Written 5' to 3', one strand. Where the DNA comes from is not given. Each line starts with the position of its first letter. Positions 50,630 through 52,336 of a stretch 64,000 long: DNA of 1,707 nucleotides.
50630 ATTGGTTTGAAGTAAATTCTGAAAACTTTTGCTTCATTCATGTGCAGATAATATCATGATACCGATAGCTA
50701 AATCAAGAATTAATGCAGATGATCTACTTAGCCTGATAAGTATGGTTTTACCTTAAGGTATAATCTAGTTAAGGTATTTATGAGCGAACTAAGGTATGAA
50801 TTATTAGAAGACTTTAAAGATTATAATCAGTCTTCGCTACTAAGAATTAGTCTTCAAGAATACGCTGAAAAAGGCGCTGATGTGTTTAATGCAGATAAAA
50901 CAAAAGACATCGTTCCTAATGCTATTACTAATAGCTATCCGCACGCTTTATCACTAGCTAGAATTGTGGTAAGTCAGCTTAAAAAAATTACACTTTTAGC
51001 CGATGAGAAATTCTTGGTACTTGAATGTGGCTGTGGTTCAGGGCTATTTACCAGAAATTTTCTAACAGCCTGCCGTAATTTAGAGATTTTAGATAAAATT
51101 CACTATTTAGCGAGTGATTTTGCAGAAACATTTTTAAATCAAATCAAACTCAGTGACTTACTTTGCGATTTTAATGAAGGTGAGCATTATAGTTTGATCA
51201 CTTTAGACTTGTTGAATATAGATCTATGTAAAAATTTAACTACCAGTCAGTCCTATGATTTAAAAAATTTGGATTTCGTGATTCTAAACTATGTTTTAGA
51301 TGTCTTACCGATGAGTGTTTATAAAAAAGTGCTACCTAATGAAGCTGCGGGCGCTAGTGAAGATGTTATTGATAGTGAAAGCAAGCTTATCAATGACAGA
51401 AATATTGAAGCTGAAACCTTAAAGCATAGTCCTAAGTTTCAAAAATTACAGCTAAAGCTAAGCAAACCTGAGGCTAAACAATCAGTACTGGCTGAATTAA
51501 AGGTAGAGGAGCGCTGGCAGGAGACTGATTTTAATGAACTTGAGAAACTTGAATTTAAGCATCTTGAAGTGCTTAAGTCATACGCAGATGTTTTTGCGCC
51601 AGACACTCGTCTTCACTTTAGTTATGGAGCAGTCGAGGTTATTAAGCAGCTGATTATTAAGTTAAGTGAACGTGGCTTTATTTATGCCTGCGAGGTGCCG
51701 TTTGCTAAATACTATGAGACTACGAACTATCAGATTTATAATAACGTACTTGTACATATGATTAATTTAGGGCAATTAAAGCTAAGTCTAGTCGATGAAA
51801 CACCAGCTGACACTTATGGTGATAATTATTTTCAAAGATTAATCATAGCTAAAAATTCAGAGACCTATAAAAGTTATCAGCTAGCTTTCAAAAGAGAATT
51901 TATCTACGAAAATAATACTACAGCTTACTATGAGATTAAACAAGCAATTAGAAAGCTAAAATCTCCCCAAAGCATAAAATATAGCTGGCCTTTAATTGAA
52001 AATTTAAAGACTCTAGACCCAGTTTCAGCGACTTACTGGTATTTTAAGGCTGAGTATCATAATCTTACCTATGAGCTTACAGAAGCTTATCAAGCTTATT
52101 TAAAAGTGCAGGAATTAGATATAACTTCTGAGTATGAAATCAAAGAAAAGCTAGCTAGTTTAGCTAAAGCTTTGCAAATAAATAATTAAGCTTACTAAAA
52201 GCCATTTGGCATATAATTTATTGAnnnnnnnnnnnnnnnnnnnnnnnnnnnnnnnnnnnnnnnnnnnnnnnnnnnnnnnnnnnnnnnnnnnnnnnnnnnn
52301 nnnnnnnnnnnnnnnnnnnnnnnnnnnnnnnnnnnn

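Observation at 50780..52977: Co-oriented pair: MidA-like SAM methyltransferase + HEPN-like/CBS-pair protein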

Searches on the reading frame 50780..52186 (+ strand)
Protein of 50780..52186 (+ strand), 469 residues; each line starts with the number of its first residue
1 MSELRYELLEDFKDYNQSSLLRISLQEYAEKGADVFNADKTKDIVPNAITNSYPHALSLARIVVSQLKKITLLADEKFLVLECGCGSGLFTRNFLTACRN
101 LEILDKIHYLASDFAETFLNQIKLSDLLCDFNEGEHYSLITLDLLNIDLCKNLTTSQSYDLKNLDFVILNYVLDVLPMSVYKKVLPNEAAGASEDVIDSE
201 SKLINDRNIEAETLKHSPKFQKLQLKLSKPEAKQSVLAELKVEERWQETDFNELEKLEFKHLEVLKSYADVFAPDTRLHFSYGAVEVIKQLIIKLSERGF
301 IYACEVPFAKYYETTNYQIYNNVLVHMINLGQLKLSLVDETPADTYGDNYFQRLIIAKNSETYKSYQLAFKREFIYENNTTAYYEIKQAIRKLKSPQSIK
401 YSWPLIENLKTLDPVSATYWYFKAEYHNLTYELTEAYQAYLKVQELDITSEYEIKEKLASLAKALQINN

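Call 3: search_protein_families(library=pfam, proteins=[window:50780-52186:+], max_evalue=1)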
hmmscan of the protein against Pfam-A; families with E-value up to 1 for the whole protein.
window:50780-52186:+ (469 aa): 3 families
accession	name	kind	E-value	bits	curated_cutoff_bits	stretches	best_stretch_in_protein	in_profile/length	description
PF08242.18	Methyltransf_12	-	0.0039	18.3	30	1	81-176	1-78/98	Methyltransferase domain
PF02636.23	Methyltransf_28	-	0.01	15.7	23.3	1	59-198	2-112/249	Putative S-adenosyl-L-methionine-dependent methyltransferase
PF13649.12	Methyltransf_25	-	0.11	13.7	27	1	80-123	1-38/97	Methyltransferase domain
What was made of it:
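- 50780..52189 (+): Gene for a 469-aa divergent MidA/COG1565-type class-I SAM methyltransferase with a C-terminal TPR-like helical region. On its own the protein is sub-threshold for Methyltransf_28 (E 0.01, 15.7 bits against a 23.3 cut-off, call 3).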

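Call 4: search_protein_families(library=ncbifam, proteins=[window:50780-52186:+], max_evalue=1)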
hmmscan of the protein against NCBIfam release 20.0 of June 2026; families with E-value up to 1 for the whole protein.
window:50780-52186:+ (469 aa): 4 families
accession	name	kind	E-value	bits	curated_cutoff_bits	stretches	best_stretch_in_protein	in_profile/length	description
TIGR02072.1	BioC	equivalog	0.006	16.4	184.95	1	64-136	24-80/244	malonyl-ACP O-methyltransferase BioC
NF041650.1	nod_mtase_NodS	equivalog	0.018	14.8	300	1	66-108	28-70/190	nodulation methyltransferase NodS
NF005194.1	PRK06666.1-5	equivalog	0.025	13.8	206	1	237-277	27-67/327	flagellar motor switch protein FliM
NF000337.1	erm_SHROVE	exception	0.029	13.7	320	1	61-127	14-79/248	ErmE/ErmH/ErmO/ErmR family 23S rRNA (adenine(2058)-N(6))-methyltransferase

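Call 5: search_protein_families(library=padloc, proteins=[window:50780-52186:+], max_evalue=1)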
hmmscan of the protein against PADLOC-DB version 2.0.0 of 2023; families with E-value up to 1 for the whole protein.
window:50780-52186:+ (469 aa): 1 family
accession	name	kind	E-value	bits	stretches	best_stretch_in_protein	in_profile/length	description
PDLC04134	mad2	-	0.0024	14.7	1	79-183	294-377/492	mads_2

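Call 8: find_homologous_proteins(query=window:50780-52186:+, max_evalue=0.01)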
Query window:50780-52186:+ (469 aa): 4 proteins with E <= 0.01 among 8000 candidates.
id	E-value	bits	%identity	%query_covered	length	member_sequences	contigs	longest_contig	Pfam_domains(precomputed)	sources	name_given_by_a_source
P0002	1.2e-183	629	100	62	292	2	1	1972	-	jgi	jgi:hypothetical protein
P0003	6.2e-62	228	32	97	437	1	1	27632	PF02636.24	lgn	-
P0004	6.1e-58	215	32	98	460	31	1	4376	-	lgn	-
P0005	6.1e-42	162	27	97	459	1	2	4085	-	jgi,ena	-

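Call 10: find_encoding_contigs(protein=P0003, flank=8000, max_places=4)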
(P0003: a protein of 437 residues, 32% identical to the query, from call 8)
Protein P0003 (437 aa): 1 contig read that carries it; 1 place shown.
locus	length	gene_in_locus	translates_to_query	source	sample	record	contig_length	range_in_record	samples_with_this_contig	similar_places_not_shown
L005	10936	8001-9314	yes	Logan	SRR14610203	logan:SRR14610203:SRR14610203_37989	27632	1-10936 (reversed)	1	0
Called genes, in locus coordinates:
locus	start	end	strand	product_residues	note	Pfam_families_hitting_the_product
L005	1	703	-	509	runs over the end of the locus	PF00916:Sulfate_transp, PF00860:Xan_ur_permease, PF01740:STAS (weak), PF13466:STAS_2 (weak)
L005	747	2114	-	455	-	-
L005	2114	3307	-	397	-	PF13431:TPR_17 (faint), PF14559:TPR_19 (faint), PF00515:TPR_1 (faint), PF07719:TPR_2 (faint), PF13428:TPR_14 (faint), PF13432:TPR_16 (faint), PF13181:TPR_8 (faint)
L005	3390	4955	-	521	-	PF14224:DUF4331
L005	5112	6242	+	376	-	-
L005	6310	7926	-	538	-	PF01266:DAO, PF13450:NAD_binding_8 (weak), PF16901:DAO_C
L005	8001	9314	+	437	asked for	PF02636:Methyltransf_28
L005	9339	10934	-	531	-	?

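Call 11: find_encoding_contigs(protein=P0004, flank=5000, max_places=4)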
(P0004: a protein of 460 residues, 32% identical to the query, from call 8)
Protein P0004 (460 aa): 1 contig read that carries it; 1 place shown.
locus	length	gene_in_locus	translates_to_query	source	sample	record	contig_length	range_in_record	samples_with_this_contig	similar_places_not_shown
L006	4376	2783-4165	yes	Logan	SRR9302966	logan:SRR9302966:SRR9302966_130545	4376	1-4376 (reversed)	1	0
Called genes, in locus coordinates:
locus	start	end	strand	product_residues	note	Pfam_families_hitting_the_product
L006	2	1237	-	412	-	?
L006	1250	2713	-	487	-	PF14559:TPR_19 (faint), PF24575:TPR_Slam (faint), PF25064:ARM_TT21_5th (faint), PF07719:TPR_2 (faint), PF13181:TPR_8 (faint), PF13428:TPR_14 (faint), PF13432:TPR_16 (faint), PF23914:TPR_CcmH_CycH (weak), +3 more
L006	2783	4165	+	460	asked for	-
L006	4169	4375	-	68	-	?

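Call 12: find_encoding_contigs(protein=P0005, flank=5000, max_places=4)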
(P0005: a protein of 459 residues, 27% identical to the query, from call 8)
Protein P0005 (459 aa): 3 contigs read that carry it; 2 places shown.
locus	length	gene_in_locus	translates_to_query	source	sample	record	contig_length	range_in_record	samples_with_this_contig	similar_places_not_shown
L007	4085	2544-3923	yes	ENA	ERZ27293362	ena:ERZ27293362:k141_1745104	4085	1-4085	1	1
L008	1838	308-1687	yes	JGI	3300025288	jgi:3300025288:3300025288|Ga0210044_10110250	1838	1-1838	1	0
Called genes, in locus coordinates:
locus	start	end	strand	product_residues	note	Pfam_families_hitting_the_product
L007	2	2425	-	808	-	?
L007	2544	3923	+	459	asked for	-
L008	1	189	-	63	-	?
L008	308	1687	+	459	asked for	-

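Call 14: list_cluster_members(proteins=[P0001, window:50780-52186:+, window:47867-48886:-, window:49749-50666:-])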
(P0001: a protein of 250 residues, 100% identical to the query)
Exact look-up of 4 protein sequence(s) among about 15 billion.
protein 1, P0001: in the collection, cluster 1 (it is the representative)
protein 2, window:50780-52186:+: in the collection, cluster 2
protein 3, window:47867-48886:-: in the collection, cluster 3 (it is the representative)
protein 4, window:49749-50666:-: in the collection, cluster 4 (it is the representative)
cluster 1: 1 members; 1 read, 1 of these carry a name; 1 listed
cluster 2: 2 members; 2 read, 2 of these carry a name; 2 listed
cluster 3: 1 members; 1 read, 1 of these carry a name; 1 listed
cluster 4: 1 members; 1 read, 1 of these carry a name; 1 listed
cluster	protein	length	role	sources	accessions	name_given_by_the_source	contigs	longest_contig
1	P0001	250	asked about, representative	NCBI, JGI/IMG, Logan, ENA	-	hypothetical protein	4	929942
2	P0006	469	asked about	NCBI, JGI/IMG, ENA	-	hypothetical protein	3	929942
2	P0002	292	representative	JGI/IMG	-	hypothetical protein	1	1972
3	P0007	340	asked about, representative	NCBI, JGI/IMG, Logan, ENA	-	hypothetical protein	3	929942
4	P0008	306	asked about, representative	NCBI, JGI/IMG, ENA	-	hypothetical protein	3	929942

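Call 16: find_related_loci(query=A1, collection=genome_contigs, flank=6000)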
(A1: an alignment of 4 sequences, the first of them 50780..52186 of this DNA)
Query A1 (469 aa) in genome_contigs; peptide patterns used: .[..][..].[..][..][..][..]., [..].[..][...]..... (x = any residue, [..] = any of these).
45 stretches matched a pattern; 2 encode a relative of the query (tblastn E <= 1e-3); 2 distinct loci.
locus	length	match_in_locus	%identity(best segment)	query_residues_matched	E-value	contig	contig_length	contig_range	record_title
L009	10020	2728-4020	28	5-465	1e-48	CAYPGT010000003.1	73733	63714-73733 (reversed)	MAG TPA_asm: uncultured Gammaproteobacteria bacterium isolate SRP150892_co2_480 genome assembly, contig: NODE_320_length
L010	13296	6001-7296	27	5-465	4e-47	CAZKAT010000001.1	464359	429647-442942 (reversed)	MAG TPA_asm: uncultured Gammaproteobacteria bacterium isolate SRP150892_co1_169 genome assembly, contig: NODE_4_length_4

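Call 17: search_protein_families(library=pfam, alignment_id=A1, max_evalue=0.1)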
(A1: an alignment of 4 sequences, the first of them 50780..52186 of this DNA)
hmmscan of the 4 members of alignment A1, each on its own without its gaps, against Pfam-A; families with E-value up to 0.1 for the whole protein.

A. member 1, window:50780-52186:+ (469 aa): 2 families
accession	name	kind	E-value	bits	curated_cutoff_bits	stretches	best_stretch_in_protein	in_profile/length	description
PF08242.18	Methyltransf_12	-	0.0039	18.3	30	1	81-176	1-78/98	Methyltransferase domain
PF02636.23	Methyltransf_28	-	0.01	15.7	23.3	1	59-198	2-112/249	Putative S-adenosyl-L-methionine-dependent methyltransferase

B. families by the number of members that match (of 4 scanned): 12 families
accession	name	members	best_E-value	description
PF02636.23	Methyltransf_28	4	1.3e-08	Putative S-adenosyl-L-methionine-dependent methyltransferase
PF08242.18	Methyltransf_12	3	0.00098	Methyltransferase domain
PF07719.23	TPR_2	2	0.0012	Tetratricopeptide repeat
PF10294.15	Methyltransf_16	1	0.0018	Lysine methyltransferase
PF13181.12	TPR_8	1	0.0033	Tetratricopeptide repeat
PF00515.34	TPR_1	1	0.0046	Tetratricopeptide repeat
PF13489.12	Methyltransf_23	1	0.013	Methyltransferase domain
PF13431.12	TPR_17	1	0.018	Tetratricopeptide repeat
PF13649.12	Methyltransf_25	1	0.021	Methyltransferase domain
PF00398.26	RrnaAD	1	0.039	Ribosomal RNA adenine dimethylase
PF14726.11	RTTN_N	1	0.072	Rotatin, an armadillo repeat protein, centriole functioning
PF01135.25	PCMT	1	0.097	Protein-L-isoaspartate(D-aspartate) O-methyltransferase (PCMT)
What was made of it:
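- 50780..52189 (+): All 4 of 4 family members hit PF02636, best E 1.3e-8 (call 17).
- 51857..52174 (+): C-terminal all-helical region (about residues 360-465) containing at least one TPR unit. Two relatives hit TPR Pfam models (call 17).
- On MidA/NDUFAF7 (PF02636 Methyltransf_28, COG1565): All 4 of 4 aligned family members match PF02636, best E 1.3e-8, and P0003 carries a precomputed PF02636 hit (calls 8, 17).
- All 4 of 4 members hit Methyltransf_28, best E 1.3e-8 (call 17).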

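Call 21: search_protein_families(library=pfam, proteins=[L009:4035-5261:+, L010:7311-8537:+, L009:105-2624:-, L010:3192-5783:-, L005:9342-10934:-, L007:2-2425:-, L006:1253-2713:-], max_evalue=0.01)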
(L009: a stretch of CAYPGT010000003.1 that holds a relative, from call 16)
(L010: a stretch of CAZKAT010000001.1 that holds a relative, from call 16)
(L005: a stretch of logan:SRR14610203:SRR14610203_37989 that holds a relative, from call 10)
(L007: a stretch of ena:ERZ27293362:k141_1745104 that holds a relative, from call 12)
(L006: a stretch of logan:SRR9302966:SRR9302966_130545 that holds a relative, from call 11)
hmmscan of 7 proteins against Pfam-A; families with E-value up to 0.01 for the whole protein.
L009:4035-5261:+ (409 aa): 4 families
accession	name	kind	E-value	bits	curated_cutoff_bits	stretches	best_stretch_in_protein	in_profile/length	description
PF01546.33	Peptidase_M20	-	5.6e-22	79.1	24.6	1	104-401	1-205/206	Peptidase family M20/M25/M40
PF07687.19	M20_dimer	-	6.3e-14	52.3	21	1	207-303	2-103/107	Peptidase dimerisation domain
PF04389.22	Peptidase_M28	-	0.00011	22.4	21.3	1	93-183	5-78/193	Peptidase family M28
PF05343.19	Peptidase_M42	-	0.0049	16.4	23.2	0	94-112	7-25/292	M42 glutamyl aminopeptidase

L010:7311-8537:+ (409 aa): 3 families
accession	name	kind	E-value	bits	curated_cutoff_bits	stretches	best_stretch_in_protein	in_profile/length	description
PF01546.33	Peptidase_M20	-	1.9e-22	80.6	24.6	1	104-401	1-205/206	Peptidase family M20/M25/M40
PF07687.19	M20_dimer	-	2.3e-18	66.6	21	1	207-305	2-105/107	Peptidase dimerisation domain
PF04389.22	Peptidase_M28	-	0.00012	22.3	21.3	1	93-183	5-78/193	Peptidase family M28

L009:105-2624:- (840 aa): 5 families
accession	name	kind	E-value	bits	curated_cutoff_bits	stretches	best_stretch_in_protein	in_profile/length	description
PF03483.22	B3_4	-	9.4e-64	214.6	29.3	1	239-410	2-173/174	B3/4 domain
PF17759.6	tRNA_synthFbeta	-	6.4e-36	124.3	22.4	1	505-730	1-213/214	Phenylalanyl tRNA synthetase beta chain CLM domain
PF03484.21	B5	-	5.2e-19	68.7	28.6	1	435-502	1-67/67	tRNA synthetase B5 domain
PF01588.26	tRNA_bind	-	2.3e-14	53.7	27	1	47-142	1-82/96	Putative tRNA binding domain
PF03147.19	FDX-ACB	-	3.6e-13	50.2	31.1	1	745-839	3-94/94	Ferredoxin-fold anticodon binding domain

L010:3192-5783:- (864 aa): 5 families
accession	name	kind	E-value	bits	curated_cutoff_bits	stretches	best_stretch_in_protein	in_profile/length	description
PF03483.22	B3_4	-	2.9e-62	209.8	29.3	1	263-434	2-173/174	B3/4 domain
PF17759.6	tRNA_synthFbeta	-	7e-36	124.2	22.4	1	529-754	1-213/214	Phenylalanyl tRNA synthetase beta chain CLM domain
PF03484.21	B5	-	1e-17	64.5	28.6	1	460-526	2-67/67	tRNA synthetase B5 domain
PF01588.26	tRNA_bind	-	5.4e-16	58.9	27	1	47-149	1-87/96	Putative tRNA binding domain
PF03147.19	FDX-ACB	-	4.2e-13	50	31.1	1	769-863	3-94/94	Ferredoxin-fold anticodon binding domain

L005:9342-10934:- (531 aa): 3 families
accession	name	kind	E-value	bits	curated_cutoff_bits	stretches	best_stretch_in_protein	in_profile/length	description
PF01055.32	Glyco_hydro_31_2nd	-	1.4e-70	238.7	23.5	1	14-328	1-325/328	Glycosyl hydrolases family 31 TIM-barrel domain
PF21365.3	Glyco_hydro_31_3rd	-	1.2e-22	80.6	24.4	1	340-427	2-87/87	Glycosyl hydrolase family 31 C-terminal domain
PF17137.9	DUF5110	-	6.8e-15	55.3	27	1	436-510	2-70/71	Domain of unknown function (DUF5110)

L007:2-2425:- (808 aa): 5 families
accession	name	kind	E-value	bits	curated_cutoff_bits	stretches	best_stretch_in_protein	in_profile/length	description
PF03483.22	B3_4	-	6.2e-58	195.7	29.3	1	239-413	2-172/174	B3/4 domain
PF17759.6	tRNA_synthFbeta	-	7.7e-35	120.7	22.4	1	514-743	6-214/214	Phenylalanyl tRNA synthetase beta chain CLM domain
PF03484.21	B5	-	5.2e-19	68.6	28.6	1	439-506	1-67/67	tRNA synthetase B5 domain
PF01588.26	tRNA_bind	-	9e-18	64.6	27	1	47-142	1-86/96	Putative tRNA binding domain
PF03147.19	FDX-ACB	-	0.0021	18.9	31.1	1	757-801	3-47/94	Ferredoxin-fold anticodon binding domain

L006:1253-2713:- (487 aa): 19 families
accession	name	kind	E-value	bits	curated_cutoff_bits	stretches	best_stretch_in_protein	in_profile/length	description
PF13428.12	TPR_14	-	1.7e-12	47.1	23.5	0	120-162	2-44/44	Tetratricopeptide repeat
PF14559.12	TPR_19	-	1.8e-12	47.9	25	0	57-94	1-38/68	Tetratricopeptide repeat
PF13432.12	TPR_16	-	9e-09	36.1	32.7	0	19-80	3-64/65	Tetratricopeptide repeat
PF07719.23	TPR_2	-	3.7e-08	33.3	27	0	154-185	2-33/34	Tetratricopeptide repeat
PF23914.1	TPR_CcmH_CycH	-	6.9e-08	32.9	42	1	38-155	41-157/158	Cytochrome c-type biogenesis protein H TPR domain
PF24575.1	TPR_Slam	-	1.4e-07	32.3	35.2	1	217-276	39-98/104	Surface lipoprotein assembly modifier, N-terminal TPR repeats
PF13414.12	TPR_11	-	2.2e-07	30.9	26.8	1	162-193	3-34/42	TPR repeat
PF25064.1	ARM_TT21_5th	-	1.3e-06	29.2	27.8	1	119-186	1-68/117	TT21 fifth ARM repeats domain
PF13176.12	TPR_7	-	1.7e-06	28.1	27.9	1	230-257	4-33/36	Tetratricopeptide repeat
PF14561.12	TPR_20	-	2.4e-06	28.2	25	1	72-143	13-82/90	Tetratricopeptide repeat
PF13181.12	TPR_8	-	1.2e-05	25.5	25.7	0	154-184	2-32/34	Tetratricopeptide repeat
PF25063.1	ARM_TT21_C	-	7.1e-05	23.2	35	1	59-183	33-159/209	Tetratricopeptide repeat protein 21 C-terminal ARM domain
PF13469.12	Sulfotransfer_3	-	0.00012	22.8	27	1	360-457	84-187/216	Sulfotransferase family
PF13429.12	TPR_15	-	0.00012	22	26.2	1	157-259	150-248/280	Tetratricopeptide repeat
PF25058.1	ARM_TT21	-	0.00021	21.7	27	0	82-175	58-150/155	Tetratricopeptide repeat protein 21 ARM repeat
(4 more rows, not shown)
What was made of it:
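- MidA-like relatives sit next to pheT and an M20 peptidase, a GH31 hydrolase, or a TPR-sulfotransferase (calls 10-12, 21).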

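Call 45: predict_structure(alignment_id=A1)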
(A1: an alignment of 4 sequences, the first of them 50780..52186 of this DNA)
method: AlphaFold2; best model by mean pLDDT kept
length: 469 residues; sequences in the alignment: 4
mean_pLDDT: 67.3   pTM: 0.69
mean pLDDT of the five models: 67.3, 62.6, 62.1, 61.5, 45.2
residues with pLDDT >= 90: 95; 70-90: 157; 50-70: 95; < 50: 122
segments of 3 or more residues with pLDDT < 50: 1-10, 31-47, 172-175, 188-215, 230-240, 305-351
pLDDT, mean of each block of 10 residues (from residue 1): 36 58 53 39 45 87 90 88 76 93 95 78 83 93 81 90 87 53 61 35 37 52 65 46 70 52 57 60 68 88 52 30 23 26 29 68 81 79 77 78 90 87 93 95 79 84 82
secondary structure, 60 per line:
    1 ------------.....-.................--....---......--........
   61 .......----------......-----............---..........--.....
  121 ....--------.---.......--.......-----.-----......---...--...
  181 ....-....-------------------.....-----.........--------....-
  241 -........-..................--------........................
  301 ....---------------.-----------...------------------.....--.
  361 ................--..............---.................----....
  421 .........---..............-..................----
elements in order: H19-35 H38-41 H45-50 H53-67 E78-83 H89-100 E107-113 H116-124 E137-143 E146-152 E164-169 E178-184 H186-189 H209-213 E219-227 H236-239 E242-249 H251-268 E277-281 H282-294 E295-304 E353-357 H360-376 H379-392 H396-412 H417-429 H433-446 H448-465
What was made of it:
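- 51857..52174 (+): The AF2 model has helices 360-465 with pLDDT about 77-95 (call 45).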
